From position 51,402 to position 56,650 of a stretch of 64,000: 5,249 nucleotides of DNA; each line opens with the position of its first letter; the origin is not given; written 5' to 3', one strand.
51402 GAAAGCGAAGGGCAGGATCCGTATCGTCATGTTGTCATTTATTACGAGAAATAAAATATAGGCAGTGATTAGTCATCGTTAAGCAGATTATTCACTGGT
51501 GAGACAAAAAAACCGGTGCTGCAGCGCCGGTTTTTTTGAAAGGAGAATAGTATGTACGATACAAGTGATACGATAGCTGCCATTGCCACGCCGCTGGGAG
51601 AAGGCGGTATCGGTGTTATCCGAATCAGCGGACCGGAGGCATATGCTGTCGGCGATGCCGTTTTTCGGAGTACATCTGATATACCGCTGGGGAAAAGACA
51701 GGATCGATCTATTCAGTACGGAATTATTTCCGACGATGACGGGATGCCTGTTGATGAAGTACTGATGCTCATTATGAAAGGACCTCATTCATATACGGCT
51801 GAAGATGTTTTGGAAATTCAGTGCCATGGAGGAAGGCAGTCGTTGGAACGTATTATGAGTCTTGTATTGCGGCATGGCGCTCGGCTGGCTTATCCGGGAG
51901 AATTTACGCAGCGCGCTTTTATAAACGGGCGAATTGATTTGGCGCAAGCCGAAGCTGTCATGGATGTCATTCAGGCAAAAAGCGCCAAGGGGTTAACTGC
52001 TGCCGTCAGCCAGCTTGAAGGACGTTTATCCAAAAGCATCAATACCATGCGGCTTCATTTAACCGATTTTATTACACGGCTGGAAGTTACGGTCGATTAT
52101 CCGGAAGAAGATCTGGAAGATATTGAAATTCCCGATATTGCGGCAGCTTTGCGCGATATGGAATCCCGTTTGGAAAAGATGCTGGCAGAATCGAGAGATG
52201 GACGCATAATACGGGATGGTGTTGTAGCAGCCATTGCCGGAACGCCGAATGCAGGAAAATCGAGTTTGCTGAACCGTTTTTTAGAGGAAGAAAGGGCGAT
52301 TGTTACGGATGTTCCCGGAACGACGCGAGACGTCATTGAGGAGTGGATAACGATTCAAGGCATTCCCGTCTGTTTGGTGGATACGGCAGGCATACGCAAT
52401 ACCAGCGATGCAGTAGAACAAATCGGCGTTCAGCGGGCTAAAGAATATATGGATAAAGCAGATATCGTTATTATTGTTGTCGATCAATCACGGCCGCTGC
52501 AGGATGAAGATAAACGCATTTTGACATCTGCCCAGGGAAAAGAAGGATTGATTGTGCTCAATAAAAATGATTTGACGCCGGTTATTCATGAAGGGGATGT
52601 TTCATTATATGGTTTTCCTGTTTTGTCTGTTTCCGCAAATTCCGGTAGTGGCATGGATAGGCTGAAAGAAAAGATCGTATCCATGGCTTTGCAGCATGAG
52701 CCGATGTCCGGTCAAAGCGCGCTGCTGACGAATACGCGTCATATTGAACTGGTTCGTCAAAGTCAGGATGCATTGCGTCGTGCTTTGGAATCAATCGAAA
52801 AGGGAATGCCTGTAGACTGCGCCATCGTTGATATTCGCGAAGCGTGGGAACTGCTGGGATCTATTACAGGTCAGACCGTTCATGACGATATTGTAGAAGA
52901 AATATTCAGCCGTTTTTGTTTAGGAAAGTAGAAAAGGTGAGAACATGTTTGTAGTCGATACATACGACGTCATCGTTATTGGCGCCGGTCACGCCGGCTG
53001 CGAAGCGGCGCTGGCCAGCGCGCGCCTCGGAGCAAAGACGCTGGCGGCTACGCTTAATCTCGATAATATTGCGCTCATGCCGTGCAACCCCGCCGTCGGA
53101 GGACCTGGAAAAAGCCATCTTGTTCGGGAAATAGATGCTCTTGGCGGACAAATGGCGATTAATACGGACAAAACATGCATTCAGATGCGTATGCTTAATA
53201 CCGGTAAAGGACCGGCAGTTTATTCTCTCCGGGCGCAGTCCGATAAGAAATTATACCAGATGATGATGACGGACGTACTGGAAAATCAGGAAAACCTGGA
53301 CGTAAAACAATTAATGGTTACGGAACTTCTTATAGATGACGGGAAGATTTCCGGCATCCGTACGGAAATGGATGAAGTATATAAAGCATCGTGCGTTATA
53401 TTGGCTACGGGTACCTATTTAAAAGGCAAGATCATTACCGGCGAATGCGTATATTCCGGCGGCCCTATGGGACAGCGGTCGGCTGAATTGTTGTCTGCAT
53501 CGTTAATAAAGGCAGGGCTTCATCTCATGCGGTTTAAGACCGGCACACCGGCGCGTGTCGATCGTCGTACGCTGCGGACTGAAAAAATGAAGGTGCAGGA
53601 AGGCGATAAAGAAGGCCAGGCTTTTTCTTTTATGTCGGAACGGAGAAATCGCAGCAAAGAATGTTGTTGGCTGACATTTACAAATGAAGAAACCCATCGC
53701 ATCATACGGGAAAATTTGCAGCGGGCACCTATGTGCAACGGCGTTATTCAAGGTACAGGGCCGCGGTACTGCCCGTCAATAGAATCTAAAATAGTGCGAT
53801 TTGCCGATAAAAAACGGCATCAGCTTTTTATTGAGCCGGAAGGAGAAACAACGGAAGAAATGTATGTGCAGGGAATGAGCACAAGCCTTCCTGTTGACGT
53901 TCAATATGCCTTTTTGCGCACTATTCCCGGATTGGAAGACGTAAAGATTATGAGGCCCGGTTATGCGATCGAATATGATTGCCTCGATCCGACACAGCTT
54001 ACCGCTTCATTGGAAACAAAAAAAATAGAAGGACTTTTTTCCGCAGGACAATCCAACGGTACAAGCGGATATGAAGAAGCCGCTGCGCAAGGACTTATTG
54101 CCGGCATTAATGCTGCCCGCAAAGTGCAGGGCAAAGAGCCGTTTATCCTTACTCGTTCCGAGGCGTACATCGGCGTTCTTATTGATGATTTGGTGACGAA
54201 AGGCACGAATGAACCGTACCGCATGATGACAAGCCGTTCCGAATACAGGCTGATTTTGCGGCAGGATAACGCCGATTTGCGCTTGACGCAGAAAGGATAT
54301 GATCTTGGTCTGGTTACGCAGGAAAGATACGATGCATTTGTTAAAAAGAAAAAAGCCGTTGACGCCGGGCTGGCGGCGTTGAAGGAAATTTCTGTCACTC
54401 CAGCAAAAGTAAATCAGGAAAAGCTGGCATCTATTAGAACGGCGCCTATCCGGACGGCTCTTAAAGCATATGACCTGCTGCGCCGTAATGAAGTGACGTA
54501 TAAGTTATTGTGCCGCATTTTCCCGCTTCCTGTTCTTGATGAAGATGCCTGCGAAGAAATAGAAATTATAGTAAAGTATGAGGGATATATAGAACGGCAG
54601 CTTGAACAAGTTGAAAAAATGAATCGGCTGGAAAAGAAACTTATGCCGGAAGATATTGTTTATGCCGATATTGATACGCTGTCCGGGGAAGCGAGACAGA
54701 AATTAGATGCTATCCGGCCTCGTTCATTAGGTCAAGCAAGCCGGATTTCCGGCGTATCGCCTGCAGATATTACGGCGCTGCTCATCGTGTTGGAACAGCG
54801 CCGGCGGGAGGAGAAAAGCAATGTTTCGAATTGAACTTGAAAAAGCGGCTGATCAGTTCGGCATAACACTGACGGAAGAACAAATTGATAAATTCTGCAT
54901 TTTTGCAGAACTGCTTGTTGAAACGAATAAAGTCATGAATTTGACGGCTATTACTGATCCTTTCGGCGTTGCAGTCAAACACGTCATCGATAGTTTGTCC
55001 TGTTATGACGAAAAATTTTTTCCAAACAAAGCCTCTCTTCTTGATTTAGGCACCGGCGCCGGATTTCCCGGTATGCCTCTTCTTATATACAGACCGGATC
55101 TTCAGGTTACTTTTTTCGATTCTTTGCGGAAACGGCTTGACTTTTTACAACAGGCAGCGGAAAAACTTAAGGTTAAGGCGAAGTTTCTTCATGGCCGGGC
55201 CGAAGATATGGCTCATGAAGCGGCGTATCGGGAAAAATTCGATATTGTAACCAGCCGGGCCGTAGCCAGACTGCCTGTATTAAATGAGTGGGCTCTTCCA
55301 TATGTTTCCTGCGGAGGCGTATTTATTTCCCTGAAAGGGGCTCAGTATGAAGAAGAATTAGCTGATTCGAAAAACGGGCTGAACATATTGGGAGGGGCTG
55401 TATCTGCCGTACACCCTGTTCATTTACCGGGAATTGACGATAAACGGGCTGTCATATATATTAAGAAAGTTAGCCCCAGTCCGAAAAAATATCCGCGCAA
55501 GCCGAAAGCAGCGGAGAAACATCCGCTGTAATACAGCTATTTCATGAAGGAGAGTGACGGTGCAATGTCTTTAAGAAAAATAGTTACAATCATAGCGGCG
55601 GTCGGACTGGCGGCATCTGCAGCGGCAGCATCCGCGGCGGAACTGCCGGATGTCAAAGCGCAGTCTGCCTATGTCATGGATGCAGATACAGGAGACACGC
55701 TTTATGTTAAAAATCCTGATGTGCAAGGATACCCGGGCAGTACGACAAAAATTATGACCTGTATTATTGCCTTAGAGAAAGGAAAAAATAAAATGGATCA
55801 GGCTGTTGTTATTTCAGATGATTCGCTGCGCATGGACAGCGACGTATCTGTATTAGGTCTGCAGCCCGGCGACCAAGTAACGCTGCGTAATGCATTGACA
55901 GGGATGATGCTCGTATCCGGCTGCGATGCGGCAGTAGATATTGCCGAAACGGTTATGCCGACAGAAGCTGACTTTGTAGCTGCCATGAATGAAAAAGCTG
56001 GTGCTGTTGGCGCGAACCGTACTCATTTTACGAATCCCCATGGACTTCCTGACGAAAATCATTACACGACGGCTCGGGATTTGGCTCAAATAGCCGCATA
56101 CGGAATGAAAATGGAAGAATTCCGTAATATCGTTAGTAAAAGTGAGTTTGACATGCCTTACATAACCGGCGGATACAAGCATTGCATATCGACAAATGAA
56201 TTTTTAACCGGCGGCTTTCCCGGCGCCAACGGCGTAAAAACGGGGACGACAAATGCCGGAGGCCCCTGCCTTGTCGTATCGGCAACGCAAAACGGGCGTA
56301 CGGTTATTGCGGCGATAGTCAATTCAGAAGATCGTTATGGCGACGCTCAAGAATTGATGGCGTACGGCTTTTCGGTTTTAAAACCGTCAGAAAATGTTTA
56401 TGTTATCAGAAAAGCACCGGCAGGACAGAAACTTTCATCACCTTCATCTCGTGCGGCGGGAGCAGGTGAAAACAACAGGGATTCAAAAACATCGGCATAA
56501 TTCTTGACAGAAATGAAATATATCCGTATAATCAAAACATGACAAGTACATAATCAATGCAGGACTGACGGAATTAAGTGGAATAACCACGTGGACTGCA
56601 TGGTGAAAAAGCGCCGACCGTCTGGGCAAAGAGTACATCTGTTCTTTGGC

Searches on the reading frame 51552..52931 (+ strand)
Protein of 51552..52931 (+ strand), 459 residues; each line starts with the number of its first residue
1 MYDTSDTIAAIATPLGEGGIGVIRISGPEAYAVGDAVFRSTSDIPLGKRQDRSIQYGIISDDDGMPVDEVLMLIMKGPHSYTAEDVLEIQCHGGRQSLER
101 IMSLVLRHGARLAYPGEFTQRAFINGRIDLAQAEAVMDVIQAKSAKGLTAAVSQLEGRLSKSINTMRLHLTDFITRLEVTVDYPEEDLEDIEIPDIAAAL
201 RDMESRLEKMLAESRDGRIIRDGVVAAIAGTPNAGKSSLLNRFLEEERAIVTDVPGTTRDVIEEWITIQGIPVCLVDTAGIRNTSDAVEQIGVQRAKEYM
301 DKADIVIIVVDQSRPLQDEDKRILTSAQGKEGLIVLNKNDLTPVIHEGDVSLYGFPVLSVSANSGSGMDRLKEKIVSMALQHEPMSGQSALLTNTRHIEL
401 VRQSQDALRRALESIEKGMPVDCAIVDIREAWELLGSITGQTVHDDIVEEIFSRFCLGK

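Call 9: search_protein_families(library=pfam, proteins=[window:51552-52931:+])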
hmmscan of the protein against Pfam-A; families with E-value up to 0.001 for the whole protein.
window:51552-52931:+ (459 aa): 6 families
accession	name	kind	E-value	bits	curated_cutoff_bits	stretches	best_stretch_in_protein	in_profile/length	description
PF12631.12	MnmE_helical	-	7.2e-60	203.1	40.1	1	130-456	1-211/211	MnmE helical domain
PF10396.14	TrmE_N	-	6.8e-41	139.6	29.8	1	7-127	1-117/117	GTP-binding protein TrmE N-terminus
PF01926.29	MMR_HSR1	-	2.4e-25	89.3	21.9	1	226-338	2-113/113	50S ribosome-binding GTPase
PF02421.24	FeoB_N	-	2.4e-10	40.6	27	1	226-375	3-156/156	Ferrous iron transport protein B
PF00350.29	Dynamin_N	-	1.5e-07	32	27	0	273-332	103-158/168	Dynamin family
PF03193.22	RsgA_GTPase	-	1.4e-05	25.4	30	0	305-377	25-106/174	RsgA GTPase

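Call 10: search_protein_families(library=ncbifam, proteins=[window:51552-52931:+])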
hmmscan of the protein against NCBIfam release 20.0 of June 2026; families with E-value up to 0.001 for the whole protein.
window:51552-52931:+ (459 aa): 15 families
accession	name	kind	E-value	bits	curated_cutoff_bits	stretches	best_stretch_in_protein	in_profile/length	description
TIGR00450.1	mnmE_trmE_thdF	equivalog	8.5e-119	397.5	252.6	1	12-459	1-446/446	tRNA uridine-5-carboxymethylaminomethyl(34) synthesis GTPase MnmE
NF003661.0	PRK05291.1-3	equivalog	1.2e-116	390.7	380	1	4-459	2-448/448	tRNA uridine-5-carboxymethylaminomethyl(34) synthesis GTPase MnmE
TIGR03594.1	GTPase_EngA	equivalog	7.8e-37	127.3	306.7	1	222-383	174-350/432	ribosome biogenesis GTPase Der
TIGR03918.1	GTP_HydF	equivalog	4e-28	98.4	325.55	1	226-383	10-172/392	[FeFe] hydrogenase H-cluster maturation GTPase HydF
NF000908.1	PRK00089.1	equivalog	1.1e-24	87.2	237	1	225-389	5-177/291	GTPase Era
NF002828.0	PRK03003.1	equivalog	1.6e-24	86.4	631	1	213-342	203-337/477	ribosome biogenesis GTPase Der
TIGR00231.1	small_GTP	domain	4.2e-24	85.2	42.5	1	227-371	7-158/164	GTP-binding protein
NF007071.0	PRK09518.1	equivalog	2.5e-23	82.5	953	1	206-341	427-567/706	bifunctional cytidylate kinase/GTPase Der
TIGR03596.1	GTPase_YlqF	equivalog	1.4e-17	64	208.2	2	209-282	100-174/276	ribosome biogenesis GTPase YlqF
TIGR00436.1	era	equivalog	3.4e-16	59.4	116.25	1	226-343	3-119/270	GTPase Era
TIGR00437.1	feoB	equivalog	3.7e-12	45.8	315.65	1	230-406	1-180/594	ferrous iron transport protein B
TIGR03156.1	GTP_HflX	equivalog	4.2e-10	39.1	216.75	1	201-377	164-349/351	GTPase HflX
TIGR03598.1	GTPase_YsxC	equivalog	1.9e-08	34.2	124.45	1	225-340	20-140/186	ribosome biogenesis GTP-binding protein YihA/YsxC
TIGR03597.1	GTPase_YqeH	equivalog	4.4e-07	29.4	297.4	1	226-305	158-239/361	ribosome biogenesis GTPase YqeH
NF008956.1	PRK12299.1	equivalog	0.00018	20.6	300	1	227-378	162-324/327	GTPase ObgE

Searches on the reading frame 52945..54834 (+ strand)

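Call 9: search_protein_families(library=pfam, proteins=[window:52945-54834:+])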
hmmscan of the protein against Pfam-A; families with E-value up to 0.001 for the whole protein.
window:52945-54834:+ (629 aa): 6 families
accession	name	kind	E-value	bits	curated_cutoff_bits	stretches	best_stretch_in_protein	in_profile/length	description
PF01134.28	GIDA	-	1.8e-163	544.6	22.1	1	8-398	1-391/391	Glucose inhibited division protein A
PF21680.2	GIDA_C_1st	-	3.9e-25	88.9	24.7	1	459-552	1-95/96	tRNA modifying enzyme MnmG/GidA C-terminal helical domain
PF13932.14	SAM_GIDA_C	-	2.1e-24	85.5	27.1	1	557-613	1-57/57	tRNA modifying enzyme MnmG/GidA C-terminal helical bundle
PF00890.30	FAD_binding_2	-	1.8e-05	24.5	20.4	0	8-34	1-27/414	FAD binding domain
PF07992.20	Pyr_redox_2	-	2.7e-05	24.2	26.1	1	7-156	1-108/291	Pyridine nucleotide-disulphide oxidoreductase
PF12831.13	FAD_oxidored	-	0.00011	22.1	27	1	8-156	1-145/416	FAD dependent oxidoreductase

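Call 10: search_protein_families(library=ncbifam, proteins=[window:52945-54834:+])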
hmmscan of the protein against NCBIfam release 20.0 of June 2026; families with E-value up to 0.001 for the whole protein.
window:52945-54834:+ (629 aa): 10 families
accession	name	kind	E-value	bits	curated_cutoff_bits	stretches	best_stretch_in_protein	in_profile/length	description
TIGR00136.1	mnmG_gidA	equivalog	8.3e-261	866.7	524.85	1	7-619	1-615/616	tRNA uridine-5-carboxymethylaminomethyl(34) synthesis enzyme MnmG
NF003739.0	PRK05335.1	equivalog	1.1e-22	80.5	262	1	308-427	278-396/441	methylenetetrahydrofolate--tRNA-(uracil(54)-C(5))-methyltransferase (FADH(2)-oxidizing) TrmFO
TIGR00137.1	gid_trmFO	equivalog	2e-20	73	428.65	1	308-423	275-390/433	FADH(2)-oxidizing methylenetetrahydrofolate--tRNA-(uracil(54)-C(5))-methyltransferase TrmFO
TIGR01292.1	TRX_reduct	equivalog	3.5e-06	26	343.45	0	7-36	1-30/300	thioredoxin-disulfide reductase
TIGR02032.1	GG-red-SF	subfamily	2.3e-05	24.2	158.8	1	7-156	1-146/297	geranylgeranyl reductase family protein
TIGR03140.1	AhpF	equivalog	0.00011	21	502.9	0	5-32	211-238/515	alkyl hydroperoxide reductase subunit F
NF005866.0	PRK07803.1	equivalog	0.00015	20.1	819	0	5-32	7-34/631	fumarate reductase/succinate dehydrogenase flavoprotein subunit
NF007542.0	PRK10157.1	subfamily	0.00022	20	610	0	5-34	4-33/428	FAD-dependent oxidoreductase FixC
TIGR00551.1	nadB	equivalog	0.00057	18.7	452.75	0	102-157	129-187/489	L-aspartate oxidase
NF053717.1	VnlPnlRedVprA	equivalog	0.0007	18.5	600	0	5-33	5-33/481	vinyl phenol reductase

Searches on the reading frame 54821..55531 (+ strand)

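Call 9: search_protein_families(library=pfam, proteins=[window:54821-55531:+])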
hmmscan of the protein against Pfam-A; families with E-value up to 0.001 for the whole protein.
window:54821-55531:+ (236 aa): 4 families
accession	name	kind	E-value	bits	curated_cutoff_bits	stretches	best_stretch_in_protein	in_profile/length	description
PF02527.21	GidB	-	3.4e-43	147.6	27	1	21-201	1-177/184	rRNA small subunit methyltransferase G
PF13847.12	Methyltransf_31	-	3.4e-07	30.5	27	1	71-149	5-84/145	Methyltransferase domain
PF13649.12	Methyltransf_25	-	6.1e-06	27.3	27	1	74-147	2-73/97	Methyltransferase domain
PF05175.20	MTS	-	0.00014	22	23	1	70-143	32-102/170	Methyltransferase small domain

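Call 10: search_protein_families(library=ncbifam, proteins=[window:54821-55531:+])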
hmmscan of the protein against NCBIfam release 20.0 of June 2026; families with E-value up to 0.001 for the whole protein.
window:54821-55531:+ (236 aa): 4 families
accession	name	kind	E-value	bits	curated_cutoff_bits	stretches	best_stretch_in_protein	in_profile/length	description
TIGR00138.1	rsmG_gidB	equivalog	1.2e-44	152.1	99.5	1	27-216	3-183/183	16S rRNA (guanine(527)-N(7))-methyltransferase RsmG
TIGR03534.1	RF_mod_PrmC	equivalog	4.7e-07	29.5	199.1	1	68-145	85-162/253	peptide chain release factor N(5)-glutamine methyltransferase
TIGR01983.1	UbiG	equivalog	0.0001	21.7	102.95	1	69-146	49-123/228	bifunctional 2-polyprenyl-6-hydroxyphenol methylase/3-demethylubiquinol 3-O-methyltransferase UbiG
NF045882.1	PLipidMtase_Leg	equivalog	0.00045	20.1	390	1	66-149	39-118/207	phospholipid N-methyltransferase PmtA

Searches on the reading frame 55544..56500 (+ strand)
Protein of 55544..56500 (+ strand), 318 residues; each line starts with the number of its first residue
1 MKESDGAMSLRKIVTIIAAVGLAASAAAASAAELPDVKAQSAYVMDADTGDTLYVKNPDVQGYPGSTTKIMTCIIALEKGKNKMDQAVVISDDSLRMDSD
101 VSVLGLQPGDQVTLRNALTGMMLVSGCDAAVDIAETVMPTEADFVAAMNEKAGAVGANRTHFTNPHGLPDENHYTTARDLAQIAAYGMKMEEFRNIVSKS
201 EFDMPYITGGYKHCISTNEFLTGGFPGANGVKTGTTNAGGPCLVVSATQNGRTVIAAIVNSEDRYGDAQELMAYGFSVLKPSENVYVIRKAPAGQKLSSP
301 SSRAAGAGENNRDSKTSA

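Call 9: search_protein_families(library=pfam, proteins=[window:55544-56500:+])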
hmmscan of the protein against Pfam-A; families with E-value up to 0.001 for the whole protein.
window:55544-56500:+ (318 aa): 2 families
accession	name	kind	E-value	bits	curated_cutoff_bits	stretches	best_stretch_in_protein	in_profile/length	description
PF00768.25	Peptidase_S11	-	2.4e-52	178.2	27.6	1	31-261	4-237/239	D-alanyl-D-alanine carboxypeptidase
PF13354.11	Beta-lactamase2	-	6.2e-07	29.4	22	1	42-183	2-142/214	Beta-lactamase enzyme family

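Call 10: search_protein_families(library=ncbifam, proteins=[window:55544-56500:+])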
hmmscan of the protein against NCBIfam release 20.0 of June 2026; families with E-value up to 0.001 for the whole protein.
window:55544-56500:+ (318 aa): 7 families
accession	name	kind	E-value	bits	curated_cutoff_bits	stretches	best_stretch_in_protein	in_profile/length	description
NF008059.0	PRK10793.1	equivalog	3.8e-29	101.6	694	1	31-280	38-293/403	D-alanyl-D-alanine carboxypeptidase DacA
NF007445.0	PRK10001.1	equivalog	1.1e-28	100.1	765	1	9-279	7-285/400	serine-type D-Ala-D-Ala carboxypeptidase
NF008489.0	PRK11397.1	equivalog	1.2e-28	100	610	1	18-276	17-280/389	serine-type D-Ala-D-Ala carboxypeptidase DacD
NF038273.1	strep_PBP3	exception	1.4e-25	90.2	490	1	12-269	2-275/407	D-alanyl-D-alanine carboxypeptidase PBP3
NF008668.0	PRK11669.1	equivalog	2.7e-25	89.1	294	1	13-265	12-267/316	D-alanyl-D-alanine endopeptidase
NF000471.1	vanY_of_D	exception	2.6e-24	86.1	625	1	36-270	96-346/354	transpeptidase-like D-Ala-D-Ala carboxypeptidase VanY-D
NF038258.2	PBP4_Staph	exception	2.9e-23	82.3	500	1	40-263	42-281/366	penicillin-binding protein PBP4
